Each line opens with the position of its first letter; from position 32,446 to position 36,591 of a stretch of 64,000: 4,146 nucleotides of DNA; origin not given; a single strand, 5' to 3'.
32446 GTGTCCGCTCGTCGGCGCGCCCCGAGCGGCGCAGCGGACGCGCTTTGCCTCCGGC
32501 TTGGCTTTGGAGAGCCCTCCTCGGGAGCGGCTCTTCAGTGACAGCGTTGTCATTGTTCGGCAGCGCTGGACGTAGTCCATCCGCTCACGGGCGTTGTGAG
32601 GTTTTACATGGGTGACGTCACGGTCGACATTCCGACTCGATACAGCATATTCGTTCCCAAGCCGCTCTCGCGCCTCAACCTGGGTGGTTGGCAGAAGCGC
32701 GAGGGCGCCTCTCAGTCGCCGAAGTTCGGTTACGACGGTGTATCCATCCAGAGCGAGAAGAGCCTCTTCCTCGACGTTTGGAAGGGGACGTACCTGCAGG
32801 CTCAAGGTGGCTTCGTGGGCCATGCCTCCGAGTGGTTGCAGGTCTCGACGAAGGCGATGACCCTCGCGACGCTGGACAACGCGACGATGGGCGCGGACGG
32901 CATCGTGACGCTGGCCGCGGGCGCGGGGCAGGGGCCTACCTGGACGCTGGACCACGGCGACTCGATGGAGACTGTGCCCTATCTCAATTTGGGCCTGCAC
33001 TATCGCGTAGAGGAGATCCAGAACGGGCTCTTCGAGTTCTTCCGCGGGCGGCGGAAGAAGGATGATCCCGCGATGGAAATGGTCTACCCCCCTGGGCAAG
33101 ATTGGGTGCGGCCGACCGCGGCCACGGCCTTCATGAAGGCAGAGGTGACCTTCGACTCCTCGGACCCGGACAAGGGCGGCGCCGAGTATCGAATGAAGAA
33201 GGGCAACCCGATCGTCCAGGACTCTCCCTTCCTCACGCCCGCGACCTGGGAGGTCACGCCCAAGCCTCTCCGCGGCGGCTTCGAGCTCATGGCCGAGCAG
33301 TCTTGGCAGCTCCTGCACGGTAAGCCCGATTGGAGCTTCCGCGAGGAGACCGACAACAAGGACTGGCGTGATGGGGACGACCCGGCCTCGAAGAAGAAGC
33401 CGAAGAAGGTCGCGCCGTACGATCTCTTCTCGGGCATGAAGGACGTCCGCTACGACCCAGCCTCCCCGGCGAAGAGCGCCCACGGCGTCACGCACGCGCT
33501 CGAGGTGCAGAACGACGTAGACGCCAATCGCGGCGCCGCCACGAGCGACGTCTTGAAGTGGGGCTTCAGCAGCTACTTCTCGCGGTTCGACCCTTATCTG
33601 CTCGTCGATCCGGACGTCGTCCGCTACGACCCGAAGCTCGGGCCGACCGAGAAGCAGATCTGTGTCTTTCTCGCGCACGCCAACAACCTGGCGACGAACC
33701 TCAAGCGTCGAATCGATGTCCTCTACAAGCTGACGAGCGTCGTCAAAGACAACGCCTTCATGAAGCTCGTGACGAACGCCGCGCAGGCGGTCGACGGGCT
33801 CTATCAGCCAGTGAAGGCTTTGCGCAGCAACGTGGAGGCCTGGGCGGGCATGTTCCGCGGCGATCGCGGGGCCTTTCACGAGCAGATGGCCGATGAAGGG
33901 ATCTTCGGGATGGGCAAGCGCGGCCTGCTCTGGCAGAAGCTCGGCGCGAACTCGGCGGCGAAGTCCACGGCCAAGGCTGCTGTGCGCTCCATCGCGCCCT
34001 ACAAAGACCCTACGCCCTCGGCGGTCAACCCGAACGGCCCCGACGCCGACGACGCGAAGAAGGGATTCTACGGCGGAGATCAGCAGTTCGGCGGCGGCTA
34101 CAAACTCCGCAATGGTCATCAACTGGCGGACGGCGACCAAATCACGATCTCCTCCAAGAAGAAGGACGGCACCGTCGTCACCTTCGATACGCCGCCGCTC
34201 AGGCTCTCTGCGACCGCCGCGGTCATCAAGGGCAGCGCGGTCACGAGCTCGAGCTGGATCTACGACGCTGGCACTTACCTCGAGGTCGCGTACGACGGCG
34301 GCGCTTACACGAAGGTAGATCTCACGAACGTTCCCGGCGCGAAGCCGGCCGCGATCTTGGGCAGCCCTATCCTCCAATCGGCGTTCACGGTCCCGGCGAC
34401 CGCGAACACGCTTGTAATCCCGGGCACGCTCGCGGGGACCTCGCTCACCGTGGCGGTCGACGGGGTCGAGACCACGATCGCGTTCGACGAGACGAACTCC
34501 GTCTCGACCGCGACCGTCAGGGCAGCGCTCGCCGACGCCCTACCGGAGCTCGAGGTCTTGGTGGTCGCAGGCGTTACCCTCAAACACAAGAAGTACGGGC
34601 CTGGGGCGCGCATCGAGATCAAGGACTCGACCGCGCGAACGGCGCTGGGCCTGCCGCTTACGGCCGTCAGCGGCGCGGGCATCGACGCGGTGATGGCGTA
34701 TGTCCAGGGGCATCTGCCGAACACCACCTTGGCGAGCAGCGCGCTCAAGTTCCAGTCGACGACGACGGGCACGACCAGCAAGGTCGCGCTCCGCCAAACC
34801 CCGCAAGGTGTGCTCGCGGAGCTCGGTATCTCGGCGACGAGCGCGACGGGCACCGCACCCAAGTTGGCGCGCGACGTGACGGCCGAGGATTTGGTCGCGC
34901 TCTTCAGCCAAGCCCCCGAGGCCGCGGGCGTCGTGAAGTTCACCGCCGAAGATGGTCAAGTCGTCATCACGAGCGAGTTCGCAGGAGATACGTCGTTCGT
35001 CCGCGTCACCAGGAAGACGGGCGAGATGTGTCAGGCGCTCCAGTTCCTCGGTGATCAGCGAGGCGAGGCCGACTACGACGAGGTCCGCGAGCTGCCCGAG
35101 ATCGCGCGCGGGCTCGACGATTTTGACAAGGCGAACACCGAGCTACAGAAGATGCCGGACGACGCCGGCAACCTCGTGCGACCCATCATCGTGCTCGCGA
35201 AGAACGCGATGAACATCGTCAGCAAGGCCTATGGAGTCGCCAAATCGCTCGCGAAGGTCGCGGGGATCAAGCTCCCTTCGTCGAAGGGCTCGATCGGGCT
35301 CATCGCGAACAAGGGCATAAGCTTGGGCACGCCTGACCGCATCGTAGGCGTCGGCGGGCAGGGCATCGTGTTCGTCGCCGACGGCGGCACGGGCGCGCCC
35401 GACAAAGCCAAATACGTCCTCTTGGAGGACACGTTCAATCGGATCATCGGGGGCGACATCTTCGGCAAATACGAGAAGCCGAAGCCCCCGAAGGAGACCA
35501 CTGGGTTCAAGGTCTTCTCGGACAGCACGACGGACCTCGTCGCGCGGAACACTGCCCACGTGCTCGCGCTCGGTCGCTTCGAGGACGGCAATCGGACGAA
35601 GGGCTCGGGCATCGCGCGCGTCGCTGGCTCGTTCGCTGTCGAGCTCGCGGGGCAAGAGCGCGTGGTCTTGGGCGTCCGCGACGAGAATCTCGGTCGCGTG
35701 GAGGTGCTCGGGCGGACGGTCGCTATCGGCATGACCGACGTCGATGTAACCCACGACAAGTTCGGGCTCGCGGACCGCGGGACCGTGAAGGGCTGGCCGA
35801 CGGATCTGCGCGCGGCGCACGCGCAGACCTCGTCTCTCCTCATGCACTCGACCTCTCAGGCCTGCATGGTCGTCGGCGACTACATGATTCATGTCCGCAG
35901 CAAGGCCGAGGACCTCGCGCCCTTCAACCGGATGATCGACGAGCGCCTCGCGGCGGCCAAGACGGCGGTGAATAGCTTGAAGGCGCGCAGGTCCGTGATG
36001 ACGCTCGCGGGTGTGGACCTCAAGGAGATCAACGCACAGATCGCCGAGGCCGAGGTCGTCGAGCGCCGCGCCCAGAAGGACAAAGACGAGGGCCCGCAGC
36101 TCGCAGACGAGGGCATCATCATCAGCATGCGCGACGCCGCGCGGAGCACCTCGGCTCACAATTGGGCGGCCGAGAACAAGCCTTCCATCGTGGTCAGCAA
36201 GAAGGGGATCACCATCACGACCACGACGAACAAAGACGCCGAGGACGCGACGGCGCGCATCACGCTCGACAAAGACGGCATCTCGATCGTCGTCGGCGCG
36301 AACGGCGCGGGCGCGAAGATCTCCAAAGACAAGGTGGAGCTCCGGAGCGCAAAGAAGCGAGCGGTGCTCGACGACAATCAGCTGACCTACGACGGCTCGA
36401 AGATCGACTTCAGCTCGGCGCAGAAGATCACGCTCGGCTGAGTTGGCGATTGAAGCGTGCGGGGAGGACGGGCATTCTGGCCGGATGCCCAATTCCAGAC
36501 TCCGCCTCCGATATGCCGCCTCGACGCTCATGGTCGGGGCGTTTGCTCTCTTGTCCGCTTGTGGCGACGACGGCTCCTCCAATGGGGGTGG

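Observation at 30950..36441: Split, orphan VgrG-like spike locus: truncated vgrG followed by a 1281-aa protein carrying the missing spike beta-helix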

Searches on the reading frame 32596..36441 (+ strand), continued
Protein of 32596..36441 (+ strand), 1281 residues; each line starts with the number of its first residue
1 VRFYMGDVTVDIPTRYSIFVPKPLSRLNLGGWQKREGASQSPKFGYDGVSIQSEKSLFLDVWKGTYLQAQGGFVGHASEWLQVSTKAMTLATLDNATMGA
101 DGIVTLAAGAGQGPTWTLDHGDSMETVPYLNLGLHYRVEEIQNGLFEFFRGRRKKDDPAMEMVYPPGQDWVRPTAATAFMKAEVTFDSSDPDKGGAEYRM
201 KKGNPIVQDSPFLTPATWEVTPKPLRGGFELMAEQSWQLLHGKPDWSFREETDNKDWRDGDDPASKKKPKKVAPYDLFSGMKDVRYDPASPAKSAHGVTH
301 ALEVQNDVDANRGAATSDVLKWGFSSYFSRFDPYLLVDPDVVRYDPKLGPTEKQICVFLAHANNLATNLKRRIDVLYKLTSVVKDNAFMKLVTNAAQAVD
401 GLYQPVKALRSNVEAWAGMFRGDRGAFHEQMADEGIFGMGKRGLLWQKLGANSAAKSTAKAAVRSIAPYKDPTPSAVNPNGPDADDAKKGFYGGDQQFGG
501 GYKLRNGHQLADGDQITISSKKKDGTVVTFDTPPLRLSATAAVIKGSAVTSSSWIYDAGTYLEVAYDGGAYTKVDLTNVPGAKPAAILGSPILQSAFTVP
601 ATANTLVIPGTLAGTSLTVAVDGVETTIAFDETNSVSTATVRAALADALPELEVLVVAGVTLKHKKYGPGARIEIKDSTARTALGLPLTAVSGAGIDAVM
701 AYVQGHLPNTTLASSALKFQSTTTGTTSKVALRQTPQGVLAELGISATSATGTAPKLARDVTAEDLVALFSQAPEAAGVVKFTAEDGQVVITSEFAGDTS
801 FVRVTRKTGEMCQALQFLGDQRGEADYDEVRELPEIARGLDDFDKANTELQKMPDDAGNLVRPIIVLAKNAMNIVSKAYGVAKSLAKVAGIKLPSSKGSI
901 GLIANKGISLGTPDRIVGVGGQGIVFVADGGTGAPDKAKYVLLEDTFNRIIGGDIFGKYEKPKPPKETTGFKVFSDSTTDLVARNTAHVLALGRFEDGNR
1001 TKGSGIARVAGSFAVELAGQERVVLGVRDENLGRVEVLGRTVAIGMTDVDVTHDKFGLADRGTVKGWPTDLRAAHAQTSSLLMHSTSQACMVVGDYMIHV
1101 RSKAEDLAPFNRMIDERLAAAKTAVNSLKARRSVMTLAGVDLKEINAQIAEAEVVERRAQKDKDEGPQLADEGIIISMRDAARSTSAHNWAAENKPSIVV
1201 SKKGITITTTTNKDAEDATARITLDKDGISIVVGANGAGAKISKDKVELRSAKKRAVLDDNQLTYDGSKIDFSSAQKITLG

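Call 61: find_encoding_contigs(protein=P0144, flank=8000, max_places=2)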
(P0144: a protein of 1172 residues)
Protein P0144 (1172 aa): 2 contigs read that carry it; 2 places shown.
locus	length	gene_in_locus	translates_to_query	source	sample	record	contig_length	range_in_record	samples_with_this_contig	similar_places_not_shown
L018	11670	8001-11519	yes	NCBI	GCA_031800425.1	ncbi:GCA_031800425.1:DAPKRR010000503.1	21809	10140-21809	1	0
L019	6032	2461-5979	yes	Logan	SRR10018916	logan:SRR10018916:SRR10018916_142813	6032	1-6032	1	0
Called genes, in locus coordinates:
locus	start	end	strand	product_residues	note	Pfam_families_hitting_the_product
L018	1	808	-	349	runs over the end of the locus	PF00149:Metallophos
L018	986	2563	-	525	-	PF09992:NAGPA, PF25275:Golvesin_C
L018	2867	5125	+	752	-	PF09937:DUF2169, PF00805:Pentapeptide, PF13576:Pentapeptide_3 (faint), PF00805:Pentapeptide (weak), PF13599:Pentapeptide_4, PF00805:Pentapeptide, PF13599:Pentapeptide_4 (weak), PF00805:Pentapeptide (weak), +1 more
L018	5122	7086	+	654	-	-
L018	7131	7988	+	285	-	PF12059:DUF3540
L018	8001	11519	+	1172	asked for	-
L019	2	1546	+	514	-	?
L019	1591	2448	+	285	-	PF12059:DUF3540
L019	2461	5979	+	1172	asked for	-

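Call 63: search_dna_similar(query=window:32608-36441:+, collection=plasmids, mode=protein, max_rows=20, max_evalue=0.01)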
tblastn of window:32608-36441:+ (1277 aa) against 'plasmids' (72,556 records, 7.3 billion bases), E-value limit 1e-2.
No match.

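Call 92: search_protein_families(library=pfam, proteins=[L007:6013-8178:+], max_evalue=0.001)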
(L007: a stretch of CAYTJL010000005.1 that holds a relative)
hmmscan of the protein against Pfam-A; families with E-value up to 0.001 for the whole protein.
L007:6013-8178:+ (721 aa): 1 family
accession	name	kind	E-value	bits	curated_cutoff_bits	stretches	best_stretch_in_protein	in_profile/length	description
PF07676.18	PD40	-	4.9e-09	36.3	20.9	0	452-469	9-26/38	WD40-like Beta Propeller Repeat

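Call 97: search_solved_structures(query=A1, max_evalue=10, show_alignments=0)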
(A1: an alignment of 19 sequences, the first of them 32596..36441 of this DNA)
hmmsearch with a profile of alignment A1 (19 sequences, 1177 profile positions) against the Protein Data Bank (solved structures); distinct sequences matched with E-value up to 10: 4.
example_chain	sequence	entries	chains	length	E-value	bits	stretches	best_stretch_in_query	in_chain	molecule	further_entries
9pf4_A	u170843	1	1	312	0.22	12.6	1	345-451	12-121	Signal recognition particle subunit SRP54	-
2lt1_A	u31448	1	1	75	0.38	11.9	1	873-920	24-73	CarD protein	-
2xg7_A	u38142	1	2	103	1.4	10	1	970-1066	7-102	BONE MARROW STROMAL ANTIGEN 2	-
4ilo_A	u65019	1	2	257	1.7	9.7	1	967-1089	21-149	CT398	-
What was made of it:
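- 33061..34005 (+): Conserved, mostly helical region (aa ~156-470) with invariant motifs GGFE, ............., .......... and DE. Function unknown; candidate payload. No PDB sequence hit (call 97).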

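Call 110: search_protein_families(library=pfam, proteins=[P0217, P0226, P0233, P0223, P0236, P0264], max_evalue=0.001)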
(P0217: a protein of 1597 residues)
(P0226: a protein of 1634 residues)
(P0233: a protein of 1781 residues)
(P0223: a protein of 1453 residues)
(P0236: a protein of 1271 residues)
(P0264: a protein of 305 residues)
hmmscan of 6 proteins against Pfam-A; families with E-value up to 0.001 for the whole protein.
P0217 (1597 aa): 0 families

P0226 (1634 aa): 0 families

P0233 (1781 aa): 0 families

P0223 (1453 aa): 0 families

P0236 (1271 aa): 0 families

P0264 (305 aa): 0 families
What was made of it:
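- Tried and rejected: Pfam on the 1400-1780-aa proteins that share the middle module gave no families (call 110).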

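Call 116: find_related_loci(query=A1, collection=viral_contigs, flank=5000)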
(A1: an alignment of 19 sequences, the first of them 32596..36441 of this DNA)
Query A1 (1281 aa) in viral_contigs; peptide patterns used: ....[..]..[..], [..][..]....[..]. (x = any residue, [..] = any of these).
20 stretches matched a pattern, but none encodes a relative of the query by tblastn (E <= 1e-3).

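Call 117: search_dna_similar(query=window:32608-36441:+, collection=phages, mode=protein, max_evalue=0.01, max_rows=10)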
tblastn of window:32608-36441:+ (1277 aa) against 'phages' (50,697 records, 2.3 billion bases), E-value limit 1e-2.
No match.
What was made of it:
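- No phage or plasmid relatives were found (calls 63, 116, 117). No relatives were found in viral contigs or phage genomes (calls 116, 117).
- Tried and rejected: tblastn against plasmids and phages, and a viral-contig scan, found no relatives (calls 63, 116, 117).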

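Call 119: find_related_loci(query=A1, collection=metagenome_contigs, flank=8000)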
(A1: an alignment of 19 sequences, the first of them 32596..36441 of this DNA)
Query A1 (1281 aa) in metagenome_contigs; peptide patterns used: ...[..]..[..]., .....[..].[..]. (x = any residue, [..] = any of these).
105 stretches matched a pattern; 2 encode a relative of the query (tblastn E <= 1e-3); 2 distinct loci.
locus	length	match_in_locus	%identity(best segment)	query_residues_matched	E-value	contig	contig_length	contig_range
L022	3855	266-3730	39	10-1280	0e+0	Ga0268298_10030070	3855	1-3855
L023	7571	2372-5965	45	10-1281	1e-131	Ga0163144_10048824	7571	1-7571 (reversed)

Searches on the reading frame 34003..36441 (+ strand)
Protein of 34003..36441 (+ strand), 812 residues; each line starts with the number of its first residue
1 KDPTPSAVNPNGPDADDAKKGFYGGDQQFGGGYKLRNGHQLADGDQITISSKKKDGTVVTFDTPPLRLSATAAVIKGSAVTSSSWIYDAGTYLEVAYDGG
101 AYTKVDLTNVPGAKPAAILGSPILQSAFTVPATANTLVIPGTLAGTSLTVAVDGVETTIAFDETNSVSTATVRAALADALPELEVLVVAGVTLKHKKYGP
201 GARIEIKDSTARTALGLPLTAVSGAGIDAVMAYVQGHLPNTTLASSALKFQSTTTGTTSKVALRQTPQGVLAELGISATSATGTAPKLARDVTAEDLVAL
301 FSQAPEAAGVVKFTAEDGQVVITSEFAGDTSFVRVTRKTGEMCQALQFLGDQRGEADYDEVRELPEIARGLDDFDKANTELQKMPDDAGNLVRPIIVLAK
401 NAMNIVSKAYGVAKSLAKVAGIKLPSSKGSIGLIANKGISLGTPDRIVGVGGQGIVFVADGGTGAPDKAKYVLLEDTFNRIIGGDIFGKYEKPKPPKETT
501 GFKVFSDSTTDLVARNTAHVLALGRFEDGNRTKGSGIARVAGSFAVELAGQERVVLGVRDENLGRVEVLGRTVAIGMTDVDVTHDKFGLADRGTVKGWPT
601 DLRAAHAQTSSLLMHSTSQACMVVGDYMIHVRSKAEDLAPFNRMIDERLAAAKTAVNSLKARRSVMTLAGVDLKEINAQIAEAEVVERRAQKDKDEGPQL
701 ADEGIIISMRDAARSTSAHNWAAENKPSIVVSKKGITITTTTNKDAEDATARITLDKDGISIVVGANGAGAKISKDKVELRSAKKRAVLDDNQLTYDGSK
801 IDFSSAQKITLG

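Call 40: predict_structure(alignment_id=A3)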
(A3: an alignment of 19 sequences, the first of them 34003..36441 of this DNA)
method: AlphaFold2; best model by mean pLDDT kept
length: 812 residues; sequences in the alignment: 19
mean_pLDDT: 62.3   pTM: 0.39
mean pLDDT of the five models: 62.3, 61.1, 59.9, 59.4, 56.6
residues with pLDDT >= 90: 104; 70-90: 281; 50-70: 127; < 50: 300
segments of 3 or more residues with pLDDT < 50: 1-21, 23-36, 121-134, 370-599, 605-618, 810-812
pLDDT, mean of each block of 10 residues (from residue 1): 23 33 44 49 85 85 86 90 86 94 94 79 45 53 83 91 66 86 84 91 86 80 90 92 92 91 93 91 81 81 83 78 78 81 68 68 61 43 42 37 33 38 30 30 27 29 29 35 34 28 27 30 37 34 25 27 29 30 38 45 42 41 62 58 71 83 76 79 78 64 68 56 70 79 65 83 74 84 80 78 58 37
secondary structure, 60 per line:
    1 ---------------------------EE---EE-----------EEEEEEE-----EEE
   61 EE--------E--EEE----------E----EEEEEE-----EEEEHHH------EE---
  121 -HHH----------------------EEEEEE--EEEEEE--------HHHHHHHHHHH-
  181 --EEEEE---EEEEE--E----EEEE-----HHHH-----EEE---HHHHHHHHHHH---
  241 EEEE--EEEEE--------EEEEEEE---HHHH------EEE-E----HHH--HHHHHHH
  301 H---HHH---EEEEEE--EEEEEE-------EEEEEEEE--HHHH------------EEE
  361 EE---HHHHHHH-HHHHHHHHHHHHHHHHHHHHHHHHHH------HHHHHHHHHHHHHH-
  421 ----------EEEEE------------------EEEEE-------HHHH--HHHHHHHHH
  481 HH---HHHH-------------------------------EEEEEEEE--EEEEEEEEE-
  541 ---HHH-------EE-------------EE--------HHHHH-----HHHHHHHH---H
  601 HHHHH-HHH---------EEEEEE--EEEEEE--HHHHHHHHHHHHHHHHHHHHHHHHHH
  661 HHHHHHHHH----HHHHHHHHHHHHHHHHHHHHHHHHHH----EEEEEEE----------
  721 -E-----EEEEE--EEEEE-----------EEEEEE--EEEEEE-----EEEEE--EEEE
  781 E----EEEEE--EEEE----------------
elements in order (helices of 4 or more, strands of 3 or more residues): E46-52 E58-62 E74-76 E92-97 E103-106 E147-152 E155-160 H169-179 E183-187 E191-195 E203-206 H212-215 E221-223 H227-237 E241-244 E247-251 E260-266 H270-273 E280-282 H294-301 E311-316 E319-324 E332-339 H342-345 E358-362 H366-372 H374-399 H406-419 E431-435 E454-458 H466-469 H472-482 H486-489 E521-528 E531-539 H579-583 H589-596 H600-605 E619-624 E627-632 H635-669 H674-699 E704-710 E728-732 E735-739 E751-756 E759-764 E770-774 E777-781 E786-790 E793-796
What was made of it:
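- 34123..35085 (+): Variable region (aa ~510-830): one small beta domain plus three tandem ~65-aa alpha/beta modules. Copy number varies among homologues. AlphaFold pLDDT 80-94 (call 40).
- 35233..35895 (+): Second DUF2345-like region (aa ~880-1100). Motif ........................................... The AlphaFold monomer is unconfident here, pLDDT below 50 (call 40).
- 35905..36099 (+): Predicted antiparallel coiled-coil hairpin (aa ~1104-1168), variable in sequence. AlphaFold helices 635-669 and 674-699 of the fragment (call 40).
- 36112..36441 (+): C-terminal beta-strand repeat end (aa ~1173-1281), ending ............ Resembles the tip of VgrG beta-prisms. AlphaFold beta-hairpin series, pLDDT 65-84 (call 40).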

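Call 44: fold_search(model_id=the predicted structure, library=pdb)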
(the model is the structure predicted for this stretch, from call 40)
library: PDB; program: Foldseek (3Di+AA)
matches with E <= 10: 247; with E <= 0.001: 0
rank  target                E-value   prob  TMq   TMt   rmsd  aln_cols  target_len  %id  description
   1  5xu0_A                3.9e-02  0.95  0.09  0.28  14.7       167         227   12  Structure of the membrane fusion protein Spr0693 from Streptococcus pneumoniae R6 (released 2018-01-24)
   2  5xu0_B                6.0e-02  0.72  0.08  0.27  15.0       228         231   13  Structure of the membrane fusion protein Spr0693 from Streptococcus pneumoniae R6 (released 2018-01-24)
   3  6u9e_B                6.4e-02  0.75  0.05  0.25  15.7       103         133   14  Structure of PdpA-VgrG Complex, Lidless (released 2019-10-23)
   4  5xu0_C                1.5e-01  0.60  0.08  0.28  15.2       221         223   12  Structure of the membrane fusion protein Spr0693 from Streptococcus pneumoniae R6 (released 2018-01-24)
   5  6mjp_G                2.6e-01  0.14  0.07  0.13  13.1       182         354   12  LptB(E163Q)FGC from Vibrio cholerae (released 2019-03-27)
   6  5fhy_A                3.2e-01  0.08  0.07  0.20  27.2       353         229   13  Crystal structure of FliD (HAP2) from Pseudomonas aeruginosa PAO1 (released 2016-10-05)
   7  1vf7_A                3.4e-01  0.30  0.09  0.25  13.4       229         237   12  Crystal structure of the membrane fusion protein, MexA of the multidrug transporter (released 2004-05-25)
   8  9j3d_D                5.0e-01  0.21  0.08  0.17  21.7       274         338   11  Cryo-EM structure of TMexCD1-TOprJ1 (released 2025-08-13)
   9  5bnc_B                5.6e-01  0.01  0.04  0.09  27.5       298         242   14  Structure of heme binding protein MSMEG_6519 from Mycobacterium smegmatis (released 2015-10-21)
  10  6d8z_C                6.2e-01  0.35  0.07  0.19  16.7       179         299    9  Crystal Structure of the C-terminal Guanine Nucleotide Exchange Factor Module of Human Trio (released 2019-02-20)
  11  2i02_B                6.6e-01  0.03  0.03  0.14  25.1       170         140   11  CRYSTAL STRUCTURE OF a pyridoxamine 5'-phosphate oxidase-like family protein (NPUN_R6570) FROM NOSTOC PUNCTIFORME PCC  (released 2006-08-29)
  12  8hme_D                6.9e-01  0.07  0.04  0.03  14.6       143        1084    8  head module state 1 of Tetrahymena IFT-A (released 2023-06-14)
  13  2f1m_C                7.3e-01  0.25  0.08  0.25  15.9       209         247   13  Conformational flexibility in the multidrug efflux system protein AcrA (released 2006-03-21)
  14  6kty                  8.2e-01  0.08  0.07  0.27  19.2       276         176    9  Crystal structure of the flagellar cap protein FliD from Bdellovibrio bacteriovorus (released 2019-10-09)
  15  9tg4_E                8.6e-01  0.18  0.08  0.18  16.5       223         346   11  Structure of the YbjP lipoprotein bound to the AcrABZ-TolC efflux pump (released 2026-04-08)
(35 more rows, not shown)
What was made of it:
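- Closest known: Francisella T6SS spike. Same: There is a weak Foldseek hit to 6u9e_B (E 0.06; call 44).
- Tried and rejected: Foldseek against PDB had a best E of 0.04 (call 44).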
